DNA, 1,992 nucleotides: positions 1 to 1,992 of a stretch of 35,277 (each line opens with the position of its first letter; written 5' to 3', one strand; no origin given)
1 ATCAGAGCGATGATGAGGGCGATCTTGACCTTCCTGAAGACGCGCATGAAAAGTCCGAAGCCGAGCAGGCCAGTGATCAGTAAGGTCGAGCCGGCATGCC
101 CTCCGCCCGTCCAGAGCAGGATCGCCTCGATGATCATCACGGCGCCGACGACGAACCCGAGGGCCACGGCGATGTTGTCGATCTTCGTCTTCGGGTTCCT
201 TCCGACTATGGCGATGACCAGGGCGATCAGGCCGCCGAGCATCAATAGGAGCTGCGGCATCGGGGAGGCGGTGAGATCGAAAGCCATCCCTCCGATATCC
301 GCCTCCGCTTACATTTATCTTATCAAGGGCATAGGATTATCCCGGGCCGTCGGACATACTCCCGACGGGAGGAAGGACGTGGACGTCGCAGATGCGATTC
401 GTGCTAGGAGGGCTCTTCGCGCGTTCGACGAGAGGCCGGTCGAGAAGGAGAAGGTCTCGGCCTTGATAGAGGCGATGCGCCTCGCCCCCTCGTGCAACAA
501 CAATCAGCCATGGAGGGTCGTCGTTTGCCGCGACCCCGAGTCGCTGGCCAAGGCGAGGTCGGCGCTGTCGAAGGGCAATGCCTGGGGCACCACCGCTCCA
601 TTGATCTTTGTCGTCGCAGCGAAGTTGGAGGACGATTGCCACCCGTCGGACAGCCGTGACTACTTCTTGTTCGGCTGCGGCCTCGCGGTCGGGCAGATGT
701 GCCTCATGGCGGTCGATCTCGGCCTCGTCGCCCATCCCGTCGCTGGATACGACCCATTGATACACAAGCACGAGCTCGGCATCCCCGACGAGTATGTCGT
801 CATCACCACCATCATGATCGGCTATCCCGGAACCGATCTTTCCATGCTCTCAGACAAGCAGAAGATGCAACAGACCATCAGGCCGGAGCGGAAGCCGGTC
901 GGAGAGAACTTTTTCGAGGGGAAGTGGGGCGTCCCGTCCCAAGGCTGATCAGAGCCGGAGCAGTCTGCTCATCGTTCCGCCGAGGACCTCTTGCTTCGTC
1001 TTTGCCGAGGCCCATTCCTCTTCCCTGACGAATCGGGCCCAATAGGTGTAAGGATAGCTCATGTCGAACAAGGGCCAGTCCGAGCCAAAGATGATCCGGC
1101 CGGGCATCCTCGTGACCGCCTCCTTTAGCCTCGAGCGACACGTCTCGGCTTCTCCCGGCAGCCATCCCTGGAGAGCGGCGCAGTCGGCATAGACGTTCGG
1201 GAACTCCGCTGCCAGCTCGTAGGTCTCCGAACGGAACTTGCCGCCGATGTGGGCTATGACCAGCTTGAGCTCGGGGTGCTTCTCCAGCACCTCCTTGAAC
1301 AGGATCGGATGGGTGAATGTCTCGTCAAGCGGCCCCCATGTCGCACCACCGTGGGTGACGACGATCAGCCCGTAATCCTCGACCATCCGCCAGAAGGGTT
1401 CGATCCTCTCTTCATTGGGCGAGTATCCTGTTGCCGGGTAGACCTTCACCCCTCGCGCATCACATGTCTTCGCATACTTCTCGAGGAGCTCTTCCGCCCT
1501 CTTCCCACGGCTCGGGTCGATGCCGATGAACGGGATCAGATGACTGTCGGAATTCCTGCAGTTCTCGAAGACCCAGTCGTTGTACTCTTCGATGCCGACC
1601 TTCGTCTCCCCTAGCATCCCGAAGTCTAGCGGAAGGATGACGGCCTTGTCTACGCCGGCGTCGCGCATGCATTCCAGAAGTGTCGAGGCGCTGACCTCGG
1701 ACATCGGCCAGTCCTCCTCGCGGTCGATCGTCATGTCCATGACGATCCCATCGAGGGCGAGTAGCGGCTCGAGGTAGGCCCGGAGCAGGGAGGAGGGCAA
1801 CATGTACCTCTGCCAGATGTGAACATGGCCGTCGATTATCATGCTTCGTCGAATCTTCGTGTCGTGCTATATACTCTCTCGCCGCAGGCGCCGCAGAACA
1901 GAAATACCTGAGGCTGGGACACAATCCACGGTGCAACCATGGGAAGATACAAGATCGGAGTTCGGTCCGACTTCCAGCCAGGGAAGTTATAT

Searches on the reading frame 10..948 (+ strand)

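Call 64: search_protein_families(library=pfam, proteins=[window:10-948:+], max_evalue=0.0001)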
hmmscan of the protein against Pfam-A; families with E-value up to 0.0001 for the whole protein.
window:10-948:+ (312 aa): 2 families
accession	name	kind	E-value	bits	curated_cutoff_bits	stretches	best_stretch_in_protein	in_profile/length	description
PF00881.29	Nitroreductase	-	7.4e-20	72.2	23.5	1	130-272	1-167/167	Nitroreductase family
PF14512.11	TM1586_NiRdase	-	1.4e-07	31.8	27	0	146-178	157-189/215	Putative TM nitroreductase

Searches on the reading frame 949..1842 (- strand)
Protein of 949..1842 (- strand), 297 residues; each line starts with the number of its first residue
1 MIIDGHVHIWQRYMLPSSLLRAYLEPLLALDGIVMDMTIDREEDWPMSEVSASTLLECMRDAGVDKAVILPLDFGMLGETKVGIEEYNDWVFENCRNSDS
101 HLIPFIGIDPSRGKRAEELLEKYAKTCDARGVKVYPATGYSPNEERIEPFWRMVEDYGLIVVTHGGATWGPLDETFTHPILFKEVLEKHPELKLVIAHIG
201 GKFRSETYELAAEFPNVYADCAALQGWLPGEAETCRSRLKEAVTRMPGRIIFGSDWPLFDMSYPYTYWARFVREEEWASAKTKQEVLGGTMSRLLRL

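Call 64: search_protein_families(library=pfam, proteins=[window:949-1842:-], max_evalue=0.0001)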
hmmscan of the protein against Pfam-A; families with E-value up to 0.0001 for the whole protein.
window:949-1842:- (297 aa): 1 family
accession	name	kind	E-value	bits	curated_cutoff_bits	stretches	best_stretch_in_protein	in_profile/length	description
PF04909.20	Amidohydro_2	-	2e-32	113.5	26.4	1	3-297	1-289/289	Amidohydrolase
